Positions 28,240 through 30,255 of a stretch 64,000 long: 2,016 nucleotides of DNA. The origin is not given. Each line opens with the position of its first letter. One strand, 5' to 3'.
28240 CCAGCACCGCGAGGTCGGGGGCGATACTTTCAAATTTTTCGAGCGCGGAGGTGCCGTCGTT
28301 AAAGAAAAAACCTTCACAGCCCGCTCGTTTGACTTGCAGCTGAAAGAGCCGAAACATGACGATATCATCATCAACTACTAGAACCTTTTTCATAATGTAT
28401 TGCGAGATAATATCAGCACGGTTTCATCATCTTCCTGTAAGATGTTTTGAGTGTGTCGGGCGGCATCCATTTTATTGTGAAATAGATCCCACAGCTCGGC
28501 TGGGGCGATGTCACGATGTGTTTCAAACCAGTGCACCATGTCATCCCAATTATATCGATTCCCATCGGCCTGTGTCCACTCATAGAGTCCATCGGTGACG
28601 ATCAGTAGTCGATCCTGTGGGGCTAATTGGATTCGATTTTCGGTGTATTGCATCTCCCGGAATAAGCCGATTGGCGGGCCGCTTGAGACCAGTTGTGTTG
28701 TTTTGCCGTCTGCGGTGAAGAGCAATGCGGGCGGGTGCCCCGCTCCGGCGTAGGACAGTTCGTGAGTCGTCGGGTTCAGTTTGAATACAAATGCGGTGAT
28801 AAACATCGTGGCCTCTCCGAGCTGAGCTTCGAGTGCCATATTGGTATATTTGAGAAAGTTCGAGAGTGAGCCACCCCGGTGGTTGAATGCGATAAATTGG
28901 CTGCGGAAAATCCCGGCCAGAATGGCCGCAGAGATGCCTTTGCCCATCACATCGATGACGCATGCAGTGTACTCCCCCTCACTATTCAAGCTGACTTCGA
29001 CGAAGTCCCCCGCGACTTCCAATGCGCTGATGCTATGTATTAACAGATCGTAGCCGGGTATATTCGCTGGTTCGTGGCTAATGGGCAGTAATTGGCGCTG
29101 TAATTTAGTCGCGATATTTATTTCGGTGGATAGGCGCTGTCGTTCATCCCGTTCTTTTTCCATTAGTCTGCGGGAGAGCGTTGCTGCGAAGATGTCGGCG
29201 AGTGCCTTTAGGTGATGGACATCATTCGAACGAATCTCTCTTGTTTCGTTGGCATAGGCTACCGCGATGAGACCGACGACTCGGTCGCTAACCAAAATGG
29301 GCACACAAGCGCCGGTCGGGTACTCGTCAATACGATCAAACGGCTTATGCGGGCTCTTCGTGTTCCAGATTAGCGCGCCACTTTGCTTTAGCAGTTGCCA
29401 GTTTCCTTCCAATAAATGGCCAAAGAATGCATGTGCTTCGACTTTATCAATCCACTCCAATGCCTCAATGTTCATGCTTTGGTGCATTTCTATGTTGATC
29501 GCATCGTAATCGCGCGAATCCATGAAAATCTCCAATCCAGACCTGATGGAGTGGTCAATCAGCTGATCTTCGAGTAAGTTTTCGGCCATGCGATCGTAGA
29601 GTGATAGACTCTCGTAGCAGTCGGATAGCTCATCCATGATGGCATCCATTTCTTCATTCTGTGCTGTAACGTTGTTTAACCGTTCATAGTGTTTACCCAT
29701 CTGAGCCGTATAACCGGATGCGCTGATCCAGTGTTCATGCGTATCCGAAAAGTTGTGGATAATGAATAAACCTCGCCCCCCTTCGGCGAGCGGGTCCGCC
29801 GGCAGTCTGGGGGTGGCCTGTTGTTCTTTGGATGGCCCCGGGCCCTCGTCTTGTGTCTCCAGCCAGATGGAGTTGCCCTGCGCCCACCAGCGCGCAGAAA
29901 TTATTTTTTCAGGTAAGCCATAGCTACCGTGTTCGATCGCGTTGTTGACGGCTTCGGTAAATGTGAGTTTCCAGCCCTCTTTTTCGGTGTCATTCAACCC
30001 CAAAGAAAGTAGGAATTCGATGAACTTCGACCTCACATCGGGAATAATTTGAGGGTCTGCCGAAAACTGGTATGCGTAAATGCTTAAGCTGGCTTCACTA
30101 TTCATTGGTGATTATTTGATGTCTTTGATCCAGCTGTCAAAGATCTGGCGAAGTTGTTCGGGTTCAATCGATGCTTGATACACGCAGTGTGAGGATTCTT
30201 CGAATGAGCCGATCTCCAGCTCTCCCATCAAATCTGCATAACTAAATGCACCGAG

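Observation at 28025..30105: Single polypeptide combining an RsbW-like STAS kinase, a GAF-like sensor and a PP2C phosphatase, translationally coupled to a receiver, inside a glycan operon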

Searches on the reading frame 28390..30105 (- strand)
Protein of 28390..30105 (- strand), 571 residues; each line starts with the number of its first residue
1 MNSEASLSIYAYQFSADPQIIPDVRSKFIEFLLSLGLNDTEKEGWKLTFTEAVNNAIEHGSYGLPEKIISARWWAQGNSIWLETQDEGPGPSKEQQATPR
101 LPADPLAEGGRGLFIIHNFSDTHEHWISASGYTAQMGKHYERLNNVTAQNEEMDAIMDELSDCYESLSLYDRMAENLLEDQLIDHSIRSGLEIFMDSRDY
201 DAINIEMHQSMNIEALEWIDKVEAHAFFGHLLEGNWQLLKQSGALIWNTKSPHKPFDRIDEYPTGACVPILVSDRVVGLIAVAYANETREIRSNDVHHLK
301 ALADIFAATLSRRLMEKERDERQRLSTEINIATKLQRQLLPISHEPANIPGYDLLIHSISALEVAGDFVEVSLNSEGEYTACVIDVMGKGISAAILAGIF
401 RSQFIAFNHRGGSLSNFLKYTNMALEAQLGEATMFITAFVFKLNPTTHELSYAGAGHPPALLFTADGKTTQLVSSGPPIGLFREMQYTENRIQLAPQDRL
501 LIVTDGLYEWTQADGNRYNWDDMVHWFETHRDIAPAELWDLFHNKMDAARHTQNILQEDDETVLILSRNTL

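Call 3: search_protein_families(library=pfam, proteins=[window:28390-30105:-], max_evalue=0.01)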
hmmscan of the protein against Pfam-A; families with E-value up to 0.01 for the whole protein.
window:28390-30105:- (571 aa): 5 families
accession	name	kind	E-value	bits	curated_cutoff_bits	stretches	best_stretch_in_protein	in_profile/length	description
PF07228.17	SpoIIE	-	2.4e-41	142.3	25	1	376-568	2-191/192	Stage II sporulation protein E (SpoIIE)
PF13581.12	HATPase_c_2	-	3.1e-17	63.2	27.4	1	14-125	1-114/127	Histidine kinase-like ATPase domain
PF02518.31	HATPase_c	-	1.2e-05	26.1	26.4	1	47-129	8-93/111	Histidine kinase-, DNA gyrase B-, and HSP90-like ATPase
PF13185.12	GAF_2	-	0.00019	22.1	28.6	1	254-310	81-135/136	GAF domain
PF01590.32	GAF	-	0.0019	19.2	22.4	1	261-309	84-132/133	GAF domain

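Call 4: search_protein_families(library=ncbifam, proteins=[window:28390-30105:-], max_evalue=0.01)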
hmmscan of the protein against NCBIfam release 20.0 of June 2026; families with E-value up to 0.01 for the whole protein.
window:28390-30105:- (571 aa): 7 families
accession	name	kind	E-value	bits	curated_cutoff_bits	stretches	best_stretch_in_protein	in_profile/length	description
NF045505.1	RR_RssB_Pseudo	equivalog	8.9e-12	44.7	700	1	325-510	152-341/394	two-component system response regulator RssB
TIGR02865.1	spore_II_E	equivalog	5.8e-10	37.9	490.8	1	363-565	565-760/764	stage II sporulation protein E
NF041045.1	RsbA_anti_sig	subfamily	2.8e-08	33.4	210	1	16-133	186-297/303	anti-sigma factor RsbA family regulatory protein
TIGR01925.2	spIIAB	equivalog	2.8e-07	30.5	135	1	24-124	17-119/137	anti-sigma F factor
NF003144.0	PRK04069.1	equivalog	5.1e-06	26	145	1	15-152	13-154/161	anti-sigma B factor RsbW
NF038263.1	prot_phos_SiaA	equivalog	3.4e-05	22.6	700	1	321-517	407-605/658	biofilm regulation protein phosphatase SiaA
TIGR01924.1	rsbW_low_gc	equivalog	0.0025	17.2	155.05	0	37-142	35-145/159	anti-sigma B factor RsbW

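Call 10: find_homologous_proteins(query=window:28390-30105:-)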
Query window:28390-30105:- (571 aa): 332 proteins with E <= 0.001 among 8000 candidates; the best 120 are listed.
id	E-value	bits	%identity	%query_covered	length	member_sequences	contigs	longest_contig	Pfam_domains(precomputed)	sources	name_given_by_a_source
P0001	1.3e-235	801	63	100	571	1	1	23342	PF13581.13,PF07228.18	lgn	-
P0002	2.3e-235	800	63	100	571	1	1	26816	PF13581.13,PF02518.32,PF07228.18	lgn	-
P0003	1.5e-227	775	61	100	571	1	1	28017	PF13581.13,PF07228.18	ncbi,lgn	ncbi:MAG: SpoIIE family protein phosphatase [Verrucomicrobiota bacterium]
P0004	1.7e-222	758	60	99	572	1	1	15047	PF13581.13,PF07228.18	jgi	jgi:serine phosphatase RsbU (regulator of sigma subunit)/anti-sigma regulatory factor (Ser/Thr prote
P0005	2.3e-220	751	59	100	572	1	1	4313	PF13581.13,PF07228.18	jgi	jgi:serine phosphatase RsbU (regulator of sigma subunit)/anti-sigma regulatory factor (Ser/Thr prote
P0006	1.6e-218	745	58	100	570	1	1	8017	PF13581.13,PF07228.18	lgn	-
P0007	1.6e-217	742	58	100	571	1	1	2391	PF13581.13,PF07228.18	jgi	-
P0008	3.7e-217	740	58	100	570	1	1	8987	PF13581.13,PF07228.18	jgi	jgi:serine phosphatase RsbU (regulator of sigma subunit)/anti-sigma regulatory factor (Ser/Thr prote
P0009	1.5e-213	728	57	100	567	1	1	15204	PF13581.13,PF07228.18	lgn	-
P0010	9.9e-213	726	56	99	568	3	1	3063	PF13581.13,PF07228.18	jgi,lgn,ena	-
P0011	9.3e-212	723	57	97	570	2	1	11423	PF13581.13,PF07228.18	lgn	-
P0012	8.4e-211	719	55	100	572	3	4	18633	PF13581.13,PF07228.18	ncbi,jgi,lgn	ncbi:MAG: serine phosphatase RsbU (regulator of sigma subunit)/anti-sigma regulatory factor (Ser/Thr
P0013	2.4e-209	715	56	100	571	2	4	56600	PF13185.13,PF13581.13,PF07228.18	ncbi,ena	-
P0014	1.2e-208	712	56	99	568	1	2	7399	PF13581.13,PF07228.18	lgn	-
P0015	1.5e-208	712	57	99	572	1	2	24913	PF13581.13,PF07228.18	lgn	-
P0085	4.8e-44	169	28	97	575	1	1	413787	PF13185.13,PF13581.13,PF07228.18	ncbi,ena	-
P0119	3.4e-30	123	25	95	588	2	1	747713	PF13581.13,PF07228.18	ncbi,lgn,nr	ncbi:MAG: SpoIIE family protein phosphatase [Verrucomicrobiaceae bacterium]|nr:SpoIIE family protein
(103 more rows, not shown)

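Call 12: find_related_loci(query=A1, collection=genome_contigs, flank=10000)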
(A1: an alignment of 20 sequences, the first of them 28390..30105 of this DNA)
Query A1 (571 aa) in genome_contigs; peptide patterns used: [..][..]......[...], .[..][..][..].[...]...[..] (x = any residue, [..] = any of these).
599 stretches matched a pattern (row limit reached: there are more); 441 encode a relative of the query (tblastn E <= 1e-3); the best 80 are kept; 79 distinct loci.
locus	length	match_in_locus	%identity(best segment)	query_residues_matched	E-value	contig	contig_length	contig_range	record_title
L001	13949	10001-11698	55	1-566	0e+0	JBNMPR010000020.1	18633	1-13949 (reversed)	MAG: Zhongshania aliphaticivorans isolate 3300046534_77 Ga0491194_0006106, whole genome shotgun sequence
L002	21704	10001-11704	53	1-569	0e+0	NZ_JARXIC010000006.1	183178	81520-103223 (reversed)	Thalassobacterium sedimentorum strain SDUM461004 scaffold_6_length=183179, whole genome shotgun sequence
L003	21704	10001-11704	56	1-568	0e+0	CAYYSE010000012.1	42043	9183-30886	MAG TPA_asm: uncultured Coraliomargarita sp. isolate SRP118108_co4_14 genome assembly, contig: NODE_452_length_42043_cov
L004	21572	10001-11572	34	16-539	6e-90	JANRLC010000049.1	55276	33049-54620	MAG: Verrucomicrobiota bacterium isolate bins.134 k141_5304568, whole genome shotgun sequence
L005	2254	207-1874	32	8-565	8e-92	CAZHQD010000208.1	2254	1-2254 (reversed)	MAG TPA_asm: uncultured Puniceicoccaceae bacterium isolate SRP290908_co2_182 genome assembly, contig: NODE_71930_length_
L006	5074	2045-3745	32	1-566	5e-85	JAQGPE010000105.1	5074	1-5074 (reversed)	MAG: Akkermansiaceae bacterium isolate RYN_631 scaffold_3927899, whole genome shotgun sequence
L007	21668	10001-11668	32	9-566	2e-81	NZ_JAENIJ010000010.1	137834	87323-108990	Luteolibacter pohnpeiensis strain KCTC 22041 scaffold_10_137835, whole genome shotgun sequence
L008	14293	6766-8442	31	21-570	2e-81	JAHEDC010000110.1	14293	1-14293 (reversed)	MAG: Verrucomicrobiales bacterium isolate Ww187 NODE_8799_length_14293_cov_2.550522, whole genome shotgun sequence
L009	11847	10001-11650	28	12-564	3e-81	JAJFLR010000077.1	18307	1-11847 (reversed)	MAG: Opitutales bacterium isolate OFTM360 OFTM360_76, whole genome shotgun sequence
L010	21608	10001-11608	31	24-565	2e-77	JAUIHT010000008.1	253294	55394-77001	MAG: Verrucomicrobiia bacterium isolate Co_bin.226 NODE_493_length_253294_cov_1.921313, whole genome shotgun sequence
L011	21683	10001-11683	32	3-566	4e-74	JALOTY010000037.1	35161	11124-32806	MAG: Akkermansiaceae bacterium isolate Prado245 scaffold_1206, whole genome shotgun sequence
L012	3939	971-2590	30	6-547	5e-74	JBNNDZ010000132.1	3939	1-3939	MAG: Puniceicoccales bacterium isolate JB028 k141_1833, whole genome shotgun sequence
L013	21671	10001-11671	40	13-570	4e-129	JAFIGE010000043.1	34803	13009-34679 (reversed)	MAG: Opitutales bacterium isolate BM_Day8_Bin.4 NODE_600_length_34803_cov_12.279469, whole genome shotgun sequence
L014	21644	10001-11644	28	19-569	2e-66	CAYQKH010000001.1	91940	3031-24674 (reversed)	MAG TPA_asm: uncultured Opitutales bacterium isolate SRP141376_co3_172 genome assembly, contig: NODE_451_length_91940_co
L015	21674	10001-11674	27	13-566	9e-53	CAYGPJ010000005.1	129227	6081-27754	MAG TPA_asm: uncultured Blastochloridaceae bacterium isolate ERP117304_co3_204 genome assembly, contig: NODE_171_length_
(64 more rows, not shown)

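Call 26: search_protein_families(library=pfam, proteins=[L003:6297-6833:+, L003:6830-8881:+, L003:8847-10004:+], max_evalue=0.001)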
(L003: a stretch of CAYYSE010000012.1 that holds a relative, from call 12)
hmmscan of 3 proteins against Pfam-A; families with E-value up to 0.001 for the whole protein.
L003:6297-6833:+ (178 aa): 1 family
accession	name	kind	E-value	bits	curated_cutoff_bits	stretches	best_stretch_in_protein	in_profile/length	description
PF07700.20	HNOB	-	9.6e-37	126.8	25.5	1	2-161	1-162/163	Haem-NO-binding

L003:6830-8881:+ (683 aa): 7 families
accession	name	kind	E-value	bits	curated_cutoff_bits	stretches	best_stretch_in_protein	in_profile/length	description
PF02518.31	HATPase_c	-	6.5e-25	88.2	26.4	1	329-441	2-109/111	Histidine kinase-, DNA gyrase B-, and HSP90-like ATPase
PF00512.31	HisKA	-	9.2e-20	70.9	26.9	1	209-275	1-66/66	His Kinase A (phospho-acceptor) domain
PF00072.30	Response_reg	-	3.5e-17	63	30.2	1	475-584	1-107/111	Response regulator receiver domain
PF13426.13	PAS_9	-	7.3e-16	58.8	27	1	78-180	2-102/103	PAS domain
PF00989.32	PAS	-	1.8e-10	41.2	22.6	1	74-179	8-113/113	PAS fold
PF08448.16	PAS_4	-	1.2e-09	38.8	23.1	1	76-183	4-109/110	PAS fold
PF08447.18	PAS_3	-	1.1e-07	32.4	25.6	1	90-175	2-88/89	PAS fold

L003:8847-10004:+ (385 aa): 1 family
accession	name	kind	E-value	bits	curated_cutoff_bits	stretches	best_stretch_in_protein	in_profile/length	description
PF00072.30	Response_reg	-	7.1e-23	81.3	30.2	1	16-125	1-108/111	Response regulator receiver domain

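Call 31: search_solved_structures(query=A2, max_evalue=0.01)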
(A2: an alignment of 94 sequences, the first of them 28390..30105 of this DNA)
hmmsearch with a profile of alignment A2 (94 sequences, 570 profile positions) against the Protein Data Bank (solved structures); distinct sequences matched with E-value up to 0.01: 50.
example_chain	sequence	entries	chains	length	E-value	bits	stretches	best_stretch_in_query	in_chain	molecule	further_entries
3ke6_A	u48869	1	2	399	1.3e-33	119.5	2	353-569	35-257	Protein Rv1364c/MT1410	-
6k4e_A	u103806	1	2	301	1.9e-25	92.6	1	319-566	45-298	Putative serine phosphatase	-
3es2_A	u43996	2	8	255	3.7e-21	78.4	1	335-514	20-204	Probable two-component response regulator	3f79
3eq2_A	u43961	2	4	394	1.1e-20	76.9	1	334-514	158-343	Probable two-component response regulator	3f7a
6m36_A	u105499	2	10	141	2.2e-17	66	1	10-131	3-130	Serine-protein kinase RsbW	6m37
1l0o_A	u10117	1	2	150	8.5e-17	64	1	10-146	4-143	Anti-sigma F factor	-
1til_A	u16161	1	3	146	1.4e-16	63.3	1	10-141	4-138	Anti-sigma F factor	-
1th8_A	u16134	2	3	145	2.2e-16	62.6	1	10-140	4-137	Anti-sigma F factor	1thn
1tid_A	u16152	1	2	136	4.8e-16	61.5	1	10-129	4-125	Anti-sigma F factor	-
5mqh_A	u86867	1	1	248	1.3e-13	53.5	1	366-568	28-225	Serine phosphatase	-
3t91_A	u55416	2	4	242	3.5e-13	52.1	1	366-568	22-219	Stage II sporulation protein E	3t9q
5ucg_A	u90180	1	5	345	6.6e-13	51.2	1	366-568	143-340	Stage II sporulation protein E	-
9qih_A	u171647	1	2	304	4e-08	35.4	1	11-64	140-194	SenB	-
3o5y_A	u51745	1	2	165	2.1e-07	33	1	181-319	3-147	Sensor protein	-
3oov_A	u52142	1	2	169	2.3e-07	32.9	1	169-315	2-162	Methyl-accepting chemotaxis protein, putative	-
5w10_A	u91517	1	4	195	3.7e-07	32.2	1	167-319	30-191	cGMP-specific phosphodiesterase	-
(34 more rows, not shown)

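Call 41: predict_structure(alignment_id=A2)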
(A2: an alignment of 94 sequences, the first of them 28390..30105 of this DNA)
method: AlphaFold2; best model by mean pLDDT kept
length: 571 residues; sequences in the alignment: 94
mean_pLDDT: 90.6   pTM: 0.57
mean pLDDT of the five models: 90.6, 89.1, 89.1, 88.5, 88.3
residues with pLDDT >= 90: 410; 70-90: 136; 50-70: 24; < 50: 1
segments of 3 or more residues with pLDDT < 50: none
pLDDT, mean of each block of 10 residues (from residue 1): 70 96 96 93 97 96 95 95 97 93 85 94 95 97 69 69 80 76 83 91 93 76 91 95 95 92 97 94 96 93 91 85 79 73 84 95 87 96 92 88 95 96 90 92 98 92 96 92 93 97 95 94 97 95 96 93 96 65
secondary structure, 60 per line:
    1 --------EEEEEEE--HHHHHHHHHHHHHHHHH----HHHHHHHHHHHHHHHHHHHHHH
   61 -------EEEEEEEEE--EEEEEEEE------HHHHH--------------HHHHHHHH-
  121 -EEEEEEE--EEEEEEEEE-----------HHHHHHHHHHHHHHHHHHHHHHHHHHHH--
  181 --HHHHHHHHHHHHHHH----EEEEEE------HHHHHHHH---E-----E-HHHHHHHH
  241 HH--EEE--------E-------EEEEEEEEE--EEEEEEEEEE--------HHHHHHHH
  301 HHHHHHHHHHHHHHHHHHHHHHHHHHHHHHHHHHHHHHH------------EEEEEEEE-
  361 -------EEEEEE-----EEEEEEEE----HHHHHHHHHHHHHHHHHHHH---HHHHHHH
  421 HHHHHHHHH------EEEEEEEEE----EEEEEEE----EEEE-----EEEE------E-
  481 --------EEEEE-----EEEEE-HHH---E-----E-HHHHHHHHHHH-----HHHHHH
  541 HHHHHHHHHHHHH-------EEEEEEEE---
elements in order: E9-15 H18-34 H39-60 E68-76 E79-86 H93-97 H112-119 E122-128 E131-139 H151-178 H183-197 E202-207 H214-221 H233-242 E245-247 E264-272 E275-284 H293-339 E352-359 E368-373 E379-386 H391-410 H414-429 E436-444 E449-455 E460-463 E469-472 E489-493 E499-503 H519-529 H535-553 E561-568
